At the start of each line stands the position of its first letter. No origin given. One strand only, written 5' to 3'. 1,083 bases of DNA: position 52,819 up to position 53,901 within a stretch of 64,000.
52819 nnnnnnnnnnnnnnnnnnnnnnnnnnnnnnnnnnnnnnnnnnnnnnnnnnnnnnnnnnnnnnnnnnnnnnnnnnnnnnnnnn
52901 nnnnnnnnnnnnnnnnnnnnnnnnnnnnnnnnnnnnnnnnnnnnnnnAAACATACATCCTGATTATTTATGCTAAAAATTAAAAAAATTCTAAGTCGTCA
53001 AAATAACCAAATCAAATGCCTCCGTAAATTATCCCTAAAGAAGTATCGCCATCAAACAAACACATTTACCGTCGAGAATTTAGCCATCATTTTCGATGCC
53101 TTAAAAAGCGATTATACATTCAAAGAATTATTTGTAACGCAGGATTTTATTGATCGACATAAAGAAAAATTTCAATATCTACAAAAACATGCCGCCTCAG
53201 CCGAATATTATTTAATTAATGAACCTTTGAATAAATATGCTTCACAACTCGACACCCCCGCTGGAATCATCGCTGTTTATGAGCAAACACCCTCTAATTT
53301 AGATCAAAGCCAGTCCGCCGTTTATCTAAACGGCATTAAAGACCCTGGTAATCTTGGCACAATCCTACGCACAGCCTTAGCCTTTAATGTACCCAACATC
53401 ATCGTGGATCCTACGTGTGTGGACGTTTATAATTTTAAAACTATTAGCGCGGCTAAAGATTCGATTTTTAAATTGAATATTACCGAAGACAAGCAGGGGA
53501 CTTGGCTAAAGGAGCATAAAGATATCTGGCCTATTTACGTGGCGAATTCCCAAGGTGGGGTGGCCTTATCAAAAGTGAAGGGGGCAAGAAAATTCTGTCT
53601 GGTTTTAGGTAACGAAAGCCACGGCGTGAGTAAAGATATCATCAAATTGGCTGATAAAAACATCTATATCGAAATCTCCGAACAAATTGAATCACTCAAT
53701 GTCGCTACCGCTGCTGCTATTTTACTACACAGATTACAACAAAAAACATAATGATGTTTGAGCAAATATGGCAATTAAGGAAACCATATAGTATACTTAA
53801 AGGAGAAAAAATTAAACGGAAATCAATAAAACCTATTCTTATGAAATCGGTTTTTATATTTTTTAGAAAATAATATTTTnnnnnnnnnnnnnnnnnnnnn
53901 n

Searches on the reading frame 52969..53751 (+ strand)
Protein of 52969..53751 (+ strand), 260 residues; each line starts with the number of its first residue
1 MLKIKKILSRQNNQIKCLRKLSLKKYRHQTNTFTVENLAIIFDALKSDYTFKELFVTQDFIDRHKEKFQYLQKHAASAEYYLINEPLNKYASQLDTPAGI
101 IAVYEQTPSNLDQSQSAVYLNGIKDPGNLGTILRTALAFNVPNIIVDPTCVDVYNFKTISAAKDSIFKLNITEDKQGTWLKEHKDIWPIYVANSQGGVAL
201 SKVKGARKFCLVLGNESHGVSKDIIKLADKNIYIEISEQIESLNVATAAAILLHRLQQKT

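Call 68: search_protein_families(library=pfam, proteins=[window:52969-53751:+], max_evalue=0.00001)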
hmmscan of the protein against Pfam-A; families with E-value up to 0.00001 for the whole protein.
window:52969-53751:+ (260 aa): 2 families
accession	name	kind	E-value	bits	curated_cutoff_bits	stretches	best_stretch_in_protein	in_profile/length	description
PF00588.24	SpoU_methylase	-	2.4e-32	112.4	29.7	1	117-254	3-142/142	SpoU rRNA Methylase family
PF22435.1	MRM3-like_sub_bind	-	9.9e-14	52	27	1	12-102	1-84/84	MRM3-like substrate binding domain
